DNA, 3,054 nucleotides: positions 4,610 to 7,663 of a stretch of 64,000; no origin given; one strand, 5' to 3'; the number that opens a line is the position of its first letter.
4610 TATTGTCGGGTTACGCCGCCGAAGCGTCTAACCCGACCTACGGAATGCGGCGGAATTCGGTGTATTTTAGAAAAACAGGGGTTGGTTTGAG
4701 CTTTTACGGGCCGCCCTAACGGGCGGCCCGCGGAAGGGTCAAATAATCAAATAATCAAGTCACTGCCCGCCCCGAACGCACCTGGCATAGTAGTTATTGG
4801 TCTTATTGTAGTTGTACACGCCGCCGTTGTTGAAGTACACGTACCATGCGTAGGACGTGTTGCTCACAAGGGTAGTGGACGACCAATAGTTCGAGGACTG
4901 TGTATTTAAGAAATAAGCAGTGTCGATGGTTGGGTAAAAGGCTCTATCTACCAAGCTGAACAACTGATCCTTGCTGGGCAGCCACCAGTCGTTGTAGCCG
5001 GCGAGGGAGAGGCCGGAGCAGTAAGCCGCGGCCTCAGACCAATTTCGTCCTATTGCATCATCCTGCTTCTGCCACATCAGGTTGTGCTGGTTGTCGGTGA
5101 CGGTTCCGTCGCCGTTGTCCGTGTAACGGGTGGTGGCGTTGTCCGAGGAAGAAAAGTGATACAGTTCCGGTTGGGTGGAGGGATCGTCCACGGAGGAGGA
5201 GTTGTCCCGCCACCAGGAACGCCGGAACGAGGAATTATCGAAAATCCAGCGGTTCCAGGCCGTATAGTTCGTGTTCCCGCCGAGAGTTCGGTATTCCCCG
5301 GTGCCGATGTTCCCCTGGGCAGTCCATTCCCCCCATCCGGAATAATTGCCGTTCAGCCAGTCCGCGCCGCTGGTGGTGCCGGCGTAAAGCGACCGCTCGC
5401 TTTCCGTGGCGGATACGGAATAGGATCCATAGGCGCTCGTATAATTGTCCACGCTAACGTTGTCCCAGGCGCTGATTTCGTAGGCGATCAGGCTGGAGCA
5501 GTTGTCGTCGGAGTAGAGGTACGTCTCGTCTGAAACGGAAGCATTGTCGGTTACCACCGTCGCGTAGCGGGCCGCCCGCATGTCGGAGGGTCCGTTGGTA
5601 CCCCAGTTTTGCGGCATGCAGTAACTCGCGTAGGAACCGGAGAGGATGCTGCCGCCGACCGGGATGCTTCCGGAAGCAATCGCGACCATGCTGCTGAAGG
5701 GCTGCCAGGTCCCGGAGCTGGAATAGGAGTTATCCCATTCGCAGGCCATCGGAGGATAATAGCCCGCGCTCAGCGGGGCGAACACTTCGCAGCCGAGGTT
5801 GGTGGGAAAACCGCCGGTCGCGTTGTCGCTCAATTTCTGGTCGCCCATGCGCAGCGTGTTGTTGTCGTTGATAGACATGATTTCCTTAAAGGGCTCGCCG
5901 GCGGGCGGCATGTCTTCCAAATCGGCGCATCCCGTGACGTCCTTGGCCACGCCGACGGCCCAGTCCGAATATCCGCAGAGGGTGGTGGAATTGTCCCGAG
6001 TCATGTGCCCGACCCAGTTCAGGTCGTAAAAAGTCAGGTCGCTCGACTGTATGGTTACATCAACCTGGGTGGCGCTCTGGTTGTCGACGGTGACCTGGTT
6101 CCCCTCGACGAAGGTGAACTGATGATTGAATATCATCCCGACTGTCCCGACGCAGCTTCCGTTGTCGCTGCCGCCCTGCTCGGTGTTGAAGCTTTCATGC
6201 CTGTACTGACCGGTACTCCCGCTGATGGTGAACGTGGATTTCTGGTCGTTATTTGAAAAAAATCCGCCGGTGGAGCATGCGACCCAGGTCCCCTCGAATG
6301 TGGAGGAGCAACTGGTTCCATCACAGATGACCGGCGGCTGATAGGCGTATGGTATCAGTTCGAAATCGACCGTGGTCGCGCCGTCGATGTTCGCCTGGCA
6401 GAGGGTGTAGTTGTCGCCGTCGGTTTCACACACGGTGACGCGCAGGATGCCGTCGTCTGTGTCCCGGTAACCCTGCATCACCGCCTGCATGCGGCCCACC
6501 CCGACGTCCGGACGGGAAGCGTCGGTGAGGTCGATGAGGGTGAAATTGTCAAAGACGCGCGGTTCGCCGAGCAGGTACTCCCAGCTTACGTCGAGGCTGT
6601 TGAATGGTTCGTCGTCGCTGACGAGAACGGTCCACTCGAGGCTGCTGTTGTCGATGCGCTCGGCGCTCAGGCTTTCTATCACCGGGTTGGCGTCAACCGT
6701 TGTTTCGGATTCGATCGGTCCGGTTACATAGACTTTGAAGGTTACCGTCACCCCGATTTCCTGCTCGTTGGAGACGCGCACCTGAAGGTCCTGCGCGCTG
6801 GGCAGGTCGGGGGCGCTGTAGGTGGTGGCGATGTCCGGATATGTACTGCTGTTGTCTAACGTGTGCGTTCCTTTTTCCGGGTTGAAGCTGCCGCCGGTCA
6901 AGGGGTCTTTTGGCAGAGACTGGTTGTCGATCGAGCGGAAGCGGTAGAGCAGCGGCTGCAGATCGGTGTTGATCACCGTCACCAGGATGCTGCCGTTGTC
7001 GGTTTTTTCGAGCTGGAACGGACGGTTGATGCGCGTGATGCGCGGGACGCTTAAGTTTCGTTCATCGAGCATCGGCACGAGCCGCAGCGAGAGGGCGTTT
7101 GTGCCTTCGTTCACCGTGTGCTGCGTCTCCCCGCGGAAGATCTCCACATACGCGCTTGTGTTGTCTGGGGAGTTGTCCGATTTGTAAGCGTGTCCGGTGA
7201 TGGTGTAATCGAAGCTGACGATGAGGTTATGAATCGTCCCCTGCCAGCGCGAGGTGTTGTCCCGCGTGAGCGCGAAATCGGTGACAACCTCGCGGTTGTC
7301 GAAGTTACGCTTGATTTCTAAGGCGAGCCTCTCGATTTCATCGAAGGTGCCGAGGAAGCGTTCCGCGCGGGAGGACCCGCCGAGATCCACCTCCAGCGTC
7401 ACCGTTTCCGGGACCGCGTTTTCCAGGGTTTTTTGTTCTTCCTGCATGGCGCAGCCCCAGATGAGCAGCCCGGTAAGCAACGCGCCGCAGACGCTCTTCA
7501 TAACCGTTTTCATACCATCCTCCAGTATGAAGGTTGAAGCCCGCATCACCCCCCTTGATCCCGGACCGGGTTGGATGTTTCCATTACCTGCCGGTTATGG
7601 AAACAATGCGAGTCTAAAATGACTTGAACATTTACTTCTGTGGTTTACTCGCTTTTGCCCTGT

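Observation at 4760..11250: Operon of FecR-domain protein and two giant lipoproteins (one DUF1566) behind an AT-rich island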

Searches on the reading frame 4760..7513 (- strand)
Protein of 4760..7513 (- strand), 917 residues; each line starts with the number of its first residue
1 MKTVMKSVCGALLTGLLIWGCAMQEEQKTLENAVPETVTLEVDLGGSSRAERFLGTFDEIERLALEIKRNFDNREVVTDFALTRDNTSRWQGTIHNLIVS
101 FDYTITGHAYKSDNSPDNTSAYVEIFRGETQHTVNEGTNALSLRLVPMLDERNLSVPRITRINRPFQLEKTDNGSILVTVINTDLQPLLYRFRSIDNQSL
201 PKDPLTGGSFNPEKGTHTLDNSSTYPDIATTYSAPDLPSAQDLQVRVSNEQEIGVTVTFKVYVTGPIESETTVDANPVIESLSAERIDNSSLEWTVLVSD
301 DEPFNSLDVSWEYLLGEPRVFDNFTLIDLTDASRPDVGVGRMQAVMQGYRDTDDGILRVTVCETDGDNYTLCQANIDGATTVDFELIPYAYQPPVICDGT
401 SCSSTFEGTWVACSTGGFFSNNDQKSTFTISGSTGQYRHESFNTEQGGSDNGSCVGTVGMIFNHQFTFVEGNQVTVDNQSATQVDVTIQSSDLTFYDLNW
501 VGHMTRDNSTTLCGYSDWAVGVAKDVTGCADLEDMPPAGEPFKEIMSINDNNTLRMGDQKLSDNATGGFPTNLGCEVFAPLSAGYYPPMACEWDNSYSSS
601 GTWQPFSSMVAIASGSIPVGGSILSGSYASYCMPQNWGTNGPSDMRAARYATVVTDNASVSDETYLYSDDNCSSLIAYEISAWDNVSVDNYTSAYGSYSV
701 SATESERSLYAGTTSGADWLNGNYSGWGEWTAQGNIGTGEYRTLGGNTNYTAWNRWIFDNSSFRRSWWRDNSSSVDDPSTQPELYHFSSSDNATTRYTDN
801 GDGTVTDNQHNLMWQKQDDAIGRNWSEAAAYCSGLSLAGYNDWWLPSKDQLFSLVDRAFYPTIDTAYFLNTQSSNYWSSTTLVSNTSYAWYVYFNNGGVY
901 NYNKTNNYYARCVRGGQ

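Call 3: search_protein_families(library=pfam, proteins=[window:4760-7513:-], max_evalue=0.1)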
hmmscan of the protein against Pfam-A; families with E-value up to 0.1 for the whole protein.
window:4760-7513:- (917 aa): 1 family
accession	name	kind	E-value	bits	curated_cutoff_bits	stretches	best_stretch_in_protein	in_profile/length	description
PF07603.17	Lcl_C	-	4.8e-32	111.1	34.9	1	803-914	1-117/117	Lcl C-terminal domain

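Call 4: search_protein_families(library=ncbifam, proteins=[window:4760-7513:-], max_evalue=0.1)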
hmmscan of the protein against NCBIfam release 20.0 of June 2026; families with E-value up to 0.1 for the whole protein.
window:4760-7513:- (917 aa): 1 family
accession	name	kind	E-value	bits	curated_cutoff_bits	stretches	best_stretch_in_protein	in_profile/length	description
NF047850.1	Lsa25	exception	5.3e-07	29.6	260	1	826-914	116-207/207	surface adhesin Lsa25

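Call 19: find_homologous_proteins(query=window:5113-7513:-, max_evalue=0.001)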
Query window:5113-7513:- (800 aa): 75 proteins with E <= 0.001 among 8000 candidates.
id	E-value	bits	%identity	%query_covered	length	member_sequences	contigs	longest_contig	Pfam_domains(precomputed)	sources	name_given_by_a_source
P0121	0.0e+0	1846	100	100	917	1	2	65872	PF07603.18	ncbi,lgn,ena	-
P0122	0.0e+0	1023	60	100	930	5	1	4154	PF07603.18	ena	-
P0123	8.2e-292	988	59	98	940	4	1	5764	PF07603.18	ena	-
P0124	4.1e-246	837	52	100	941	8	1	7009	PF07603.18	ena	-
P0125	4.1e-172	593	51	74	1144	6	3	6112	PF07603.18,PF24893.1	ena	-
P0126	1.2e-158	548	66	48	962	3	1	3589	-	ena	-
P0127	6.4e-155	536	61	50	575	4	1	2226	PF00497.26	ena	-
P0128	2.4e-150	521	47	74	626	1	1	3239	-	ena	-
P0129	8.7e-150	519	62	47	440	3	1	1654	-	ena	-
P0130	1.9e-144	501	45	72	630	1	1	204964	-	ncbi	-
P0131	8.2e-144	499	46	71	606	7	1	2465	-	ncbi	-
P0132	8.8e-144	499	47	60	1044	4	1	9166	PF01731.27,PF01436.28,PF25021.2,PF06739.18,PF08450.19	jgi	-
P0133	8.4e-143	496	48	69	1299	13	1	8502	PF07953.21,PF13385.14,PF02210.32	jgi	-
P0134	3.9e-142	493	45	75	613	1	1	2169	-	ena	-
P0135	4.7e-142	493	45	61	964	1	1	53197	PF24684.2,PF01436.28,PF25021.2,PF06739.18,PF08450.19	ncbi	-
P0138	3.2e-140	487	46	59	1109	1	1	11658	PF03382.21,PF01436.28,PF25021.2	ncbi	-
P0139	5.9e-139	483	42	64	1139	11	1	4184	PF23366.2,PF25852.1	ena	-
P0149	1.1e-123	432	41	84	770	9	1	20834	PF13205.13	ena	-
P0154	3.1e-119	418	42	70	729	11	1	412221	-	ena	-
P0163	2.7e-108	382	57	31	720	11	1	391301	PF06977.18,PF24684.2,PF01436.28,PF25021.2,PF06739.18,PF08450.19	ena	-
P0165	3.4e-107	378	41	71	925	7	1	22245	PF15902.13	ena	-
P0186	8.2e-81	291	52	36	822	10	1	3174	PF01094.35,PF07603.18,PF13458.13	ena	-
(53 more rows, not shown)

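Call 25: find_encoding_contigs(protein=P0154, flank=10000, max_places=1)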
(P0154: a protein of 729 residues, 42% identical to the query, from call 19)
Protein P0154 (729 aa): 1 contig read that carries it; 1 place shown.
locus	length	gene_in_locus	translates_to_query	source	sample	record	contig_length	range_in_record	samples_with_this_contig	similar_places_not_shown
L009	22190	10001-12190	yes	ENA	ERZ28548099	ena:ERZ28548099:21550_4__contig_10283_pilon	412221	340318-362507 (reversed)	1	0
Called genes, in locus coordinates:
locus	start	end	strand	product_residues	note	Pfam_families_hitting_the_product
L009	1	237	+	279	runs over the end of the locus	-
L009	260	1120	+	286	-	-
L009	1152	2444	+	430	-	-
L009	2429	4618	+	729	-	-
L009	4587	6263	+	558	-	-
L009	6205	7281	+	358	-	PF22352:K319L-like_PKD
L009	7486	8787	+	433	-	-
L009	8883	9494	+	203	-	-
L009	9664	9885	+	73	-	-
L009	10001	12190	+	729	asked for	-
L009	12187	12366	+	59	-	-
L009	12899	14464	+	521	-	-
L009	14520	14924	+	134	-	-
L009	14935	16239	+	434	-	-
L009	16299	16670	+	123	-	PF05035:DGOK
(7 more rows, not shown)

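Call 26: find_encoding_contigs(protein=P0163, flank=10000, max_places=1)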
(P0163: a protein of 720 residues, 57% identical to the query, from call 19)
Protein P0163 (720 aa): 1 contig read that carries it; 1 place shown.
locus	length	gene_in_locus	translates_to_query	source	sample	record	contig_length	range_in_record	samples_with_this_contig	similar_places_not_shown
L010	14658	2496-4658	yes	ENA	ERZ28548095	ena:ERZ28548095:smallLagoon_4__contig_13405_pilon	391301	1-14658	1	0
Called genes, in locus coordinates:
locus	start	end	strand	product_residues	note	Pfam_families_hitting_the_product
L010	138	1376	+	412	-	PF20172:DUF6538, PF13102:Phage_int_SAM_5 (faint), PF00589:Phage_integrase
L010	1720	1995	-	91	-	-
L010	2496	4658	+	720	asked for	PF08450:SGL (faint), PF06977:SdiA-regulated (faint), PF25021:TEN_NHL, PF06739:SBBP (faint), PF24684:Vgb_lyase, PF25021:TEN_NHL (weak), PF01436:NHL, PF25021:TEN_NHL (weak)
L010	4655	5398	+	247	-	-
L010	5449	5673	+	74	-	-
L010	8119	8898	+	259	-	PF00106:adh_short, PF08659:KR, PF13561:adh_short_C2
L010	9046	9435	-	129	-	-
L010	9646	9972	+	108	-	-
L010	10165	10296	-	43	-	-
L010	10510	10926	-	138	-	PF07366:SnoaL, PF14534:DUF4440, PF12680:SnoaL_2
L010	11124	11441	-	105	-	PF12680:SnoaL_2 (weak), PF14534:DUF4440 (weak)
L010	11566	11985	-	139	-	PF07366:SnoaL, PF12680:SnoaL_2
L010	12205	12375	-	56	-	-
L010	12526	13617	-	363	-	PF13481:AAA_25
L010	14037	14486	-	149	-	-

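Call 36: predict_structure(alignment_id=A2)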
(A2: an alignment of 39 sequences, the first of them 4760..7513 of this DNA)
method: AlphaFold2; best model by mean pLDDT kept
length: 917 residues; sequences in the alignment: 39
mean_pLDDT: 64.3   pTM: 0.37
mean pLDDT of the five models: 64.3, 63.8, 63.5, 62.2, 59.6
residues with pLDDT >= 90: 212; 70-90: 261; 50-70: 93; < 50: 351
segments of 3 or more residues with pLDDT < 50: 1-3, 18-27, 47-54, 116-119, 150-152, 267-274, 595-614, 628-917
pLDDT, mean of each block of 10 residues (from residue 1): 54 54 44 84 63 59 93 89 87 91 93 59 85 92 74 69 86 91 81 88 90 86 80 89 89 84 60 62 85 89 80 88 76 68 91 88 74 82 83 57 80 78 90 91 72 85 93 89 93 92 76 90 91 83 91 87 73 92 89 51 35 51 53 40 38 38 35 33 31 32 28 27 27 26 26 25 26 30 30 38 33 27 37 38 37 38 35 30 33 38 38 33
secondary structure, 60 per line:
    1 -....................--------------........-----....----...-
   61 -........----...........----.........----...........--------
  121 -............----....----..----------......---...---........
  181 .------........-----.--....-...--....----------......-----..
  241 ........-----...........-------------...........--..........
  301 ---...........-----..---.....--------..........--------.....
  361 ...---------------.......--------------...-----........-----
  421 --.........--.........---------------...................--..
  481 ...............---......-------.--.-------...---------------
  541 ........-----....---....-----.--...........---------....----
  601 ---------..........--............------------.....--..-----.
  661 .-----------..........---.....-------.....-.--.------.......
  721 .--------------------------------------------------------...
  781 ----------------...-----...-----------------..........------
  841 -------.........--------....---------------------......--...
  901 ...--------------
elements in order (helices of 4 or more, strands of 3 or more residues): H2-21 E36-43 H49-52 E62-69 E74-84 E89-97 E102-112 E122-133 E138-141 E158-163 E167-169 E173-181 E188-195 H204-207 E209-211 E214-217 E228-233 E239-248 E254-264 E278-288 E291-300 E307-314 E325-329 E338-347 E356-363 E379-385 E408-415 E423-431 E434-442 E458-476 E479-495 H499-504 E523-525 E541-548 E554-557 E573-580 H593-596 E610-619 E622-633 E646-650 H673-682 E686-690 E698-702 H714-721 E797-799 E805-807 H825-834 H848-856 E865-868 E890-895 E898-903

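Call 39: fold_search(model_id=the predicted structure, library=pdb)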
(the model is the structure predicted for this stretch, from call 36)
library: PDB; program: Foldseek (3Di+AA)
matches with E <= 10: 1958; with E <= 0.001: 665
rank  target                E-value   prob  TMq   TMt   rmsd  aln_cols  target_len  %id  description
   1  4yfd_A                2.1e-07  1.00  0.10  0.17  38.9       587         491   10  Crystal structure PTP delta Ig1-Fn2 in complex with IL-1RAcP (released 2015-05-06)
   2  7som_D                3.4e-07  1.00  0.13  0.09  31.4       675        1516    9  Ciliary C2 central pair apparatus isolated from Chlamydomonas reinhardtii (released 2022-04-13)
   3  7k0z_A                4.0e-07  1.00  0.08  0.19  19.3       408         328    9  Marsupial T cell receptor Spl_157 (released 2021-03-24)
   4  8e0w_A                9.6e-07  1.00  0.14  0.28  25.6       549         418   10  Crystal structure of mouse APCDD1 in P1 space group (released 2023-05-10)
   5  7k0z_C                1.2e-06  1.00  0.09  0.20  18.2       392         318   12  Marsupial T cell receptor Spl_157 (released 2021-03-24)
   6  8cem_E                1.3e-06  1.00  0.13  0.17  27.1       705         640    8  Structure of bovine native C3, re-refinement (released 2023-04-05)
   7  8uin_G                1.6e-06  1.00  0.15  0.19  26.8       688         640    9  Structure of the C3bBb-albicin complex (released 2024-05-08)
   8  2qki_D                2.0e-06  1.00  0.15  0.20  26.6       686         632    9  Human C3c in complex with the inhibitor compstatin (released 2007-08-14)
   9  7zn2_f                2.7e-06  0.90  0.08  0.10  30.4       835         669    9  Tail tip of siphophage T5 : full complex after interaction with its bacterial receptor FhuA (released 2023-02-08)
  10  8e0p_B                3.4e-06  1.00  0.15  0.17  22.2       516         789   11  Crystal structure of mouse APCDD1 in fusion with engineered MBP (released 2023-05-03)
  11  5hcc_B                5.5e-06  0.99  0.14  0.18  27.1       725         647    8  Ternary complex of human Complement C5 with Ornithodoros moubata OmCI and Dermacentor andersoni RaCI3. (released 2016-03-30)
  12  8uh2_A                6.1e-06  0.99  0.14  0.19  28.7       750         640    8  Complex of C3b with the inhibitor albicin (released 2024-05-08)
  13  5hcg_H                9.4e-06  1.00  0.13  0.27  20.4       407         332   14  CRYSTAL STRUCTURE OF FREE-CODV. (released 2016-03-30)
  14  7zn2_e                9.4e-06  0.84  0.07  0.10  29.8       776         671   10  Tail tip of siphophage T5 : full complex after interaction with its bacterial receptor FhuA (released 2023-02-08)
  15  5oj2_A                1.1e-05  0.90  0.09  0.11  32.6       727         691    9  Crystal structure of the chicken MDGA1 ectodomain (released 2017-08-23)
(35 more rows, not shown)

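Call 54: find_encoding_contigs(protein=P0124, flank=10000, max_places=2)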
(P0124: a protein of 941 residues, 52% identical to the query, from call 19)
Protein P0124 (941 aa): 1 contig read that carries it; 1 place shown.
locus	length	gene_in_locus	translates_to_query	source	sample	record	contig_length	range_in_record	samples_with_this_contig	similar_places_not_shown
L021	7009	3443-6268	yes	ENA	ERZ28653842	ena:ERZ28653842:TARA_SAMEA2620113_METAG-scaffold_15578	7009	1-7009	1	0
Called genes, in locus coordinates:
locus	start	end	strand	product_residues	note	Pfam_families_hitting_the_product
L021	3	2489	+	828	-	?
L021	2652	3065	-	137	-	PF13470:PIN_3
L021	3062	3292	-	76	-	-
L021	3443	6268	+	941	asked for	PF07603:Lcl_C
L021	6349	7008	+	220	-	?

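Call 55: find_encoding_contigs(protein=P0130, flank=10000, max_places=1)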
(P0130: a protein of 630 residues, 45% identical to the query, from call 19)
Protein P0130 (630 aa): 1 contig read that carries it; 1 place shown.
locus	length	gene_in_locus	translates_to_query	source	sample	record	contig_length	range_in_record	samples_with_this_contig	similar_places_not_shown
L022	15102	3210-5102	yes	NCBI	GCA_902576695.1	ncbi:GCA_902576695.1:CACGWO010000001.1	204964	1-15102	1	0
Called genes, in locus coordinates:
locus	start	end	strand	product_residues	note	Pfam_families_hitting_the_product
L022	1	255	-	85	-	?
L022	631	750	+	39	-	-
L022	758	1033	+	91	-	-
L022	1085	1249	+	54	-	-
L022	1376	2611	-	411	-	PF20172:DUF6538, PF13102:Phage_int_SAM_5 (weak), PF00589:Phage_integrase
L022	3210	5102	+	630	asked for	-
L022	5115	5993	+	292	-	-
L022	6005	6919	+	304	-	-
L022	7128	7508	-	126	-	-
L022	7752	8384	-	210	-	PF13481:AAA_25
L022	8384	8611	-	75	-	-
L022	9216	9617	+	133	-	-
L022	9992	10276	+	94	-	-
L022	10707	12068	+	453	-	-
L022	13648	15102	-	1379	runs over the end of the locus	PF06739:SBBP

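Call 74: search_protein_families(library=padloc, proteins=[window:4760-7513:-], max_evalue=0.01)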
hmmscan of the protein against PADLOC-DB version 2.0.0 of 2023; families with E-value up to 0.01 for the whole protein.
window:4760-7513:- (917 aa): 0 families
